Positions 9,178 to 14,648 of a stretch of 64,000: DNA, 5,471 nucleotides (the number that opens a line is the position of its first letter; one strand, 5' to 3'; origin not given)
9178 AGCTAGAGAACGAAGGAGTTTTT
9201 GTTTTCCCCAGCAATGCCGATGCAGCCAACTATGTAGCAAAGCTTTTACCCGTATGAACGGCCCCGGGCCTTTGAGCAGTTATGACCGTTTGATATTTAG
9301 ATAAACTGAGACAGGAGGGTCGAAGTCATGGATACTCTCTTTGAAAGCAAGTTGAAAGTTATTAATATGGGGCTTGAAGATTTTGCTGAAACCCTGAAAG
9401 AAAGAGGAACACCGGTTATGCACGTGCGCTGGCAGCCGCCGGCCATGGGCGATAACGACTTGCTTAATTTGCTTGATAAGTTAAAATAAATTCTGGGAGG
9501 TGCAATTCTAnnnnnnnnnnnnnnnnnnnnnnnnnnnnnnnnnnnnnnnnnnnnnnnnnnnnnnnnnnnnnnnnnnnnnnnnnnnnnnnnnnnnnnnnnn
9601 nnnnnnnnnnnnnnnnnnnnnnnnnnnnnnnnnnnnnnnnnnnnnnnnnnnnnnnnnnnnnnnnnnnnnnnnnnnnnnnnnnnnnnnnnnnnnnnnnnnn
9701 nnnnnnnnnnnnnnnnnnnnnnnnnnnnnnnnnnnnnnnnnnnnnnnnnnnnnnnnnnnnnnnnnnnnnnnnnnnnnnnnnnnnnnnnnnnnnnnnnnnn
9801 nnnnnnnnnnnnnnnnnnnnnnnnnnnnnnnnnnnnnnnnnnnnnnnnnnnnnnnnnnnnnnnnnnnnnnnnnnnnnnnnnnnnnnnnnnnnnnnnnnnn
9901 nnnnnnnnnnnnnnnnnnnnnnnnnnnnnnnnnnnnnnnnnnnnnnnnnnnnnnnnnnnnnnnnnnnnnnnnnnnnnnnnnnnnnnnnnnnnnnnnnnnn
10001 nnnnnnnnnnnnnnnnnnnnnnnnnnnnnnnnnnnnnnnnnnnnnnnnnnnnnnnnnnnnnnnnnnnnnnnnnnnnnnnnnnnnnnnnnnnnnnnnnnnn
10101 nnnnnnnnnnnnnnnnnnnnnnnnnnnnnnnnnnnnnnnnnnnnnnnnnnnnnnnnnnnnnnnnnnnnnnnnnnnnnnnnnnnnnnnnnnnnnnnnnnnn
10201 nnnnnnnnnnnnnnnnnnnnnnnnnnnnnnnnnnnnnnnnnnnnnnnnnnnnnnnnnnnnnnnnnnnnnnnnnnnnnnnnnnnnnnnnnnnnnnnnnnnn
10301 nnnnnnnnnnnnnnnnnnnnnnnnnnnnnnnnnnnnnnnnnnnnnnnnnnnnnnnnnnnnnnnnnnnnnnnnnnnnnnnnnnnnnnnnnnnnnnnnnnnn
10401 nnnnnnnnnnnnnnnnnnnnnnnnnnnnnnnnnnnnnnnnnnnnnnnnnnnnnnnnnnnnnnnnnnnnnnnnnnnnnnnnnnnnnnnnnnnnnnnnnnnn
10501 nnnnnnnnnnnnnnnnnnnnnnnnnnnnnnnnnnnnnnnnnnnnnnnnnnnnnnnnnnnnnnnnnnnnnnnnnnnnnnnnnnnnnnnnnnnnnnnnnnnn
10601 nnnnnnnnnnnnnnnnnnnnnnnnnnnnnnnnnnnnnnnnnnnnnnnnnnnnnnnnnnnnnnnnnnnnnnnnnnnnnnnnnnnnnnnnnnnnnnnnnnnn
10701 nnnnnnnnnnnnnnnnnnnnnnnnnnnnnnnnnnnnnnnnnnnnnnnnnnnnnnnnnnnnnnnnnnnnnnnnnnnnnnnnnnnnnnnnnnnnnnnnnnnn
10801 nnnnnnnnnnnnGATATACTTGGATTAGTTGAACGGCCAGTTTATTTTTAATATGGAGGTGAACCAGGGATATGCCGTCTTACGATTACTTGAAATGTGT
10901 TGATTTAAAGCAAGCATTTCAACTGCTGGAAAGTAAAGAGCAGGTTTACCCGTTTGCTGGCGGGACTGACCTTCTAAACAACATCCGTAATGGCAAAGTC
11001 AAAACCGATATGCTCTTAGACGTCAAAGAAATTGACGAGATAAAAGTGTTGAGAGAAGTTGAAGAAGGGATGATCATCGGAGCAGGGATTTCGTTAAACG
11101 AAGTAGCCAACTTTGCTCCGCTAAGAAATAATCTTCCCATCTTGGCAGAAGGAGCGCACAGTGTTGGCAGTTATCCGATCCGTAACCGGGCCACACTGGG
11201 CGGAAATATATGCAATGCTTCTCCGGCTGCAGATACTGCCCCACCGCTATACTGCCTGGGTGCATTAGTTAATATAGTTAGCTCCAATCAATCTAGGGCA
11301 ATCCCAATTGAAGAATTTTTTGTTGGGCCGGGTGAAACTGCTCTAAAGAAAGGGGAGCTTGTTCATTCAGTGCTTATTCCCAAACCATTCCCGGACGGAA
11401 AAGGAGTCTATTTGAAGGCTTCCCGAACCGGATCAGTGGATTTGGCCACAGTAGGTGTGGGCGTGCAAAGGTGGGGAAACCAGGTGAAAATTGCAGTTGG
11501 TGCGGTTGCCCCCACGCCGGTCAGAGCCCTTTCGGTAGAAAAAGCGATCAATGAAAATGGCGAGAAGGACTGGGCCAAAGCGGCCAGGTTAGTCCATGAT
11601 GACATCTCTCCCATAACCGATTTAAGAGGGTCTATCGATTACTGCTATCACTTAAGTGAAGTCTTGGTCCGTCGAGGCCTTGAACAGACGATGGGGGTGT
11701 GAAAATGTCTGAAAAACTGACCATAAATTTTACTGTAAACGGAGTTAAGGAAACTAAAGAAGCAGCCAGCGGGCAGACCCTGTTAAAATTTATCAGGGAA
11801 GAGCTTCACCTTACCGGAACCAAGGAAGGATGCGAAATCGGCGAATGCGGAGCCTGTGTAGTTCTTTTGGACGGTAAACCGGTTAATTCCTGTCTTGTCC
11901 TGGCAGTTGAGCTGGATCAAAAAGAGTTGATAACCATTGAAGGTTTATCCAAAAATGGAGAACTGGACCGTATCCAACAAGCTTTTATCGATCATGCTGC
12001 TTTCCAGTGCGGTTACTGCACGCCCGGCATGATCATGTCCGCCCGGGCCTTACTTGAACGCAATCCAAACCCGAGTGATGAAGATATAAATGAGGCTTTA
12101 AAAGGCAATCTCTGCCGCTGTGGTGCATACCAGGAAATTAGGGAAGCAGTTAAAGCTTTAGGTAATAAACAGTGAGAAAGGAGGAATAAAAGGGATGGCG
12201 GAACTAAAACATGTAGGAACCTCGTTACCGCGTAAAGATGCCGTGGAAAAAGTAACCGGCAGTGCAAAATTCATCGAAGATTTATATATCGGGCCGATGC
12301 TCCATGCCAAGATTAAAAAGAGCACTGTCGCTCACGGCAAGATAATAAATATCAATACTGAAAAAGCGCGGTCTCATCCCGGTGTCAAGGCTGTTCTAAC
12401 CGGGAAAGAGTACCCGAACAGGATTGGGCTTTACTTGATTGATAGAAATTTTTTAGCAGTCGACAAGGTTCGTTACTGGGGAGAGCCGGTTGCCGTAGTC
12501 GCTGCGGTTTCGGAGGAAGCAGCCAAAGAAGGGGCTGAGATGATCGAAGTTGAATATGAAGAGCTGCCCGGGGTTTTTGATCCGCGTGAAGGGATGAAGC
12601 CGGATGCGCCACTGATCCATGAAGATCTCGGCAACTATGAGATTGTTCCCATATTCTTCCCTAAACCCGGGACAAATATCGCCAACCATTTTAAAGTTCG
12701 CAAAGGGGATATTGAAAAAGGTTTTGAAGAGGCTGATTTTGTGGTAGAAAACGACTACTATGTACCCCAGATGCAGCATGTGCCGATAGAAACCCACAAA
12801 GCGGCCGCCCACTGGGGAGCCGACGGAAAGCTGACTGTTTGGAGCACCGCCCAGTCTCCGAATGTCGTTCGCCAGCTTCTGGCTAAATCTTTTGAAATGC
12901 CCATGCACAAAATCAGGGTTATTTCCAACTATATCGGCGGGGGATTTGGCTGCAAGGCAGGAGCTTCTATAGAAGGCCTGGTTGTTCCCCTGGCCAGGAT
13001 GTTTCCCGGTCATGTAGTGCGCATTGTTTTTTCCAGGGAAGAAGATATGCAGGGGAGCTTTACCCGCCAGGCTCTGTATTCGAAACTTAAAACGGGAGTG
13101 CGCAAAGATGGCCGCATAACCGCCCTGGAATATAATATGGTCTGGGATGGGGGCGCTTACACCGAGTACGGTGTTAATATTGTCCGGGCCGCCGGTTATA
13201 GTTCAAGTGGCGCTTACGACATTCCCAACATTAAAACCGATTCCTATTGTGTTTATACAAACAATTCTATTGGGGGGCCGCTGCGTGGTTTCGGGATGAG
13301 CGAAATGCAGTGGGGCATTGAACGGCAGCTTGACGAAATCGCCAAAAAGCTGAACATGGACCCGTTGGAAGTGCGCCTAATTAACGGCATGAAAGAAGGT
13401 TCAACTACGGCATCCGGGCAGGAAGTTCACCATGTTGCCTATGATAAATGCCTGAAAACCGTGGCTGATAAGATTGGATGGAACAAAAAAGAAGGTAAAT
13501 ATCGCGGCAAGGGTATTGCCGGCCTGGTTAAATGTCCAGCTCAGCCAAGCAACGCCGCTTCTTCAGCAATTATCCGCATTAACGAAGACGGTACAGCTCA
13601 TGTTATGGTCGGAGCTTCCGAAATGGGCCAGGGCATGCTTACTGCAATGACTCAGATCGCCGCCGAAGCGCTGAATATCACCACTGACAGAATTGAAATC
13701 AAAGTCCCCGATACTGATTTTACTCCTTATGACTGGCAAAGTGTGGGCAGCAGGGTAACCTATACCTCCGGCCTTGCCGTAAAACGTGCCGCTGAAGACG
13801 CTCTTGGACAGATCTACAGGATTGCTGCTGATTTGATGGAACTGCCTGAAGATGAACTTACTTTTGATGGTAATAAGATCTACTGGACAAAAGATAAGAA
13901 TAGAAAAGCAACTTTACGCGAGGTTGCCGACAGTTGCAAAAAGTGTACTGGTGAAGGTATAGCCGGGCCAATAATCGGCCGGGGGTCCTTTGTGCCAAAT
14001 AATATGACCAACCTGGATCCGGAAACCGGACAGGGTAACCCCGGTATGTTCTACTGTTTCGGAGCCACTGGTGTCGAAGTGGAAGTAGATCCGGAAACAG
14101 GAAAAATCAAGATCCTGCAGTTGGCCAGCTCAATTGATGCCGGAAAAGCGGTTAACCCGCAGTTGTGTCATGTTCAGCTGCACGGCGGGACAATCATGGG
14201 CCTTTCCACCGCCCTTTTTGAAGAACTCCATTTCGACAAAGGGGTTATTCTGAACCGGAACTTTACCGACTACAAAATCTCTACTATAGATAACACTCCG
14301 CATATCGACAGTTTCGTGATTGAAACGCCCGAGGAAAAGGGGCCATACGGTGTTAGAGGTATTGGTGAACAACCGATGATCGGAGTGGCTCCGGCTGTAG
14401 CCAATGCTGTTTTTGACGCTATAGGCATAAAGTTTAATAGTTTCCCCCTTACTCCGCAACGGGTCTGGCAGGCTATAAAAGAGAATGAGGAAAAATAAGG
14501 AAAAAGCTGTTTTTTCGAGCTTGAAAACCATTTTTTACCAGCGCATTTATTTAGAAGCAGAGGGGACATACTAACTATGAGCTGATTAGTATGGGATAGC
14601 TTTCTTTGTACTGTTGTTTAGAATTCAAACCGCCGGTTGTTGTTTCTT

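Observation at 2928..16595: PucR-linked island combining a Mo-hydroxylase, FdrA/DUF1116, a tandem cyclase-fold hydrolase and two carbamate kinases: a candidate ATP-yielding N-heterocycle/ureide fermentation route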

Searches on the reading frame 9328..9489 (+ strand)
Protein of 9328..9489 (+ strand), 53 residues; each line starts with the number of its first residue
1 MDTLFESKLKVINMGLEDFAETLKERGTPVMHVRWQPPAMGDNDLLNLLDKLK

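Call 9: search_protein_families(library=pfam, proteins=[window:9328-9489:+], max_evalue=0.01)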
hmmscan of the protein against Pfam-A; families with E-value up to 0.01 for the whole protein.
window:9328-9489:+ (53 aa): 0 families

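Call 34: search_protein_families(library=ncbifam, proteins=[window:9328-9489:+], max_evalue=0.001)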
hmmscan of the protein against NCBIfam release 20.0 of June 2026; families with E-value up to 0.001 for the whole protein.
window:9328-9489:+ (53 aa): 1 family
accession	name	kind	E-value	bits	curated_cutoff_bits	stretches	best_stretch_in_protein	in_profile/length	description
NF004760.0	PRK06091.1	subfamily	1.9e-10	39.8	433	1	7-53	509-555/555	acyl-CoA synthetase FdrA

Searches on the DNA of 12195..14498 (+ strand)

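Call 88: search_rna_families(sources=[L118, L119, L123, L124, L126, L139, L005], threshold=gathering)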
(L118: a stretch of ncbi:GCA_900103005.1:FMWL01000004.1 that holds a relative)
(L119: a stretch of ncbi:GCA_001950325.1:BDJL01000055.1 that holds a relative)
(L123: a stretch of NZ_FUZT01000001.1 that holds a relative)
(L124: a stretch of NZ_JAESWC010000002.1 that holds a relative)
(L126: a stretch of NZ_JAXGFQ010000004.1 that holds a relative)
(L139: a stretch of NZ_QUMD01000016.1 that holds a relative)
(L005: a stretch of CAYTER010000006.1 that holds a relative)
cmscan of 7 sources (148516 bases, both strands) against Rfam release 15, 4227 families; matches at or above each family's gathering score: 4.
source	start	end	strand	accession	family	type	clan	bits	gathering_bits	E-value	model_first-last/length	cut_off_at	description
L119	19306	19456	+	RF00234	glmS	Cis-reg; riboswitch;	-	98.1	37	2.5e-21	1-167/167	no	glmS glucosamine-6-phosphate activated ribozyme aptamer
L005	19398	19469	-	RF00005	tRNA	Gene; tRNA;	CL00001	73.4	29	8.4e-14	1-71/71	no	tRNA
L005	19220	19292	-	RF00005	tRNA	Gene; tRNA;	CL00001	70.6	29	4.9e-13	1-71/71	no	tRNA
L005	19301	19383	-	RF00005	tRNA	Gene; tRNA;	CL00001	57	29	2.8e-09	1-71/71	no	tRNA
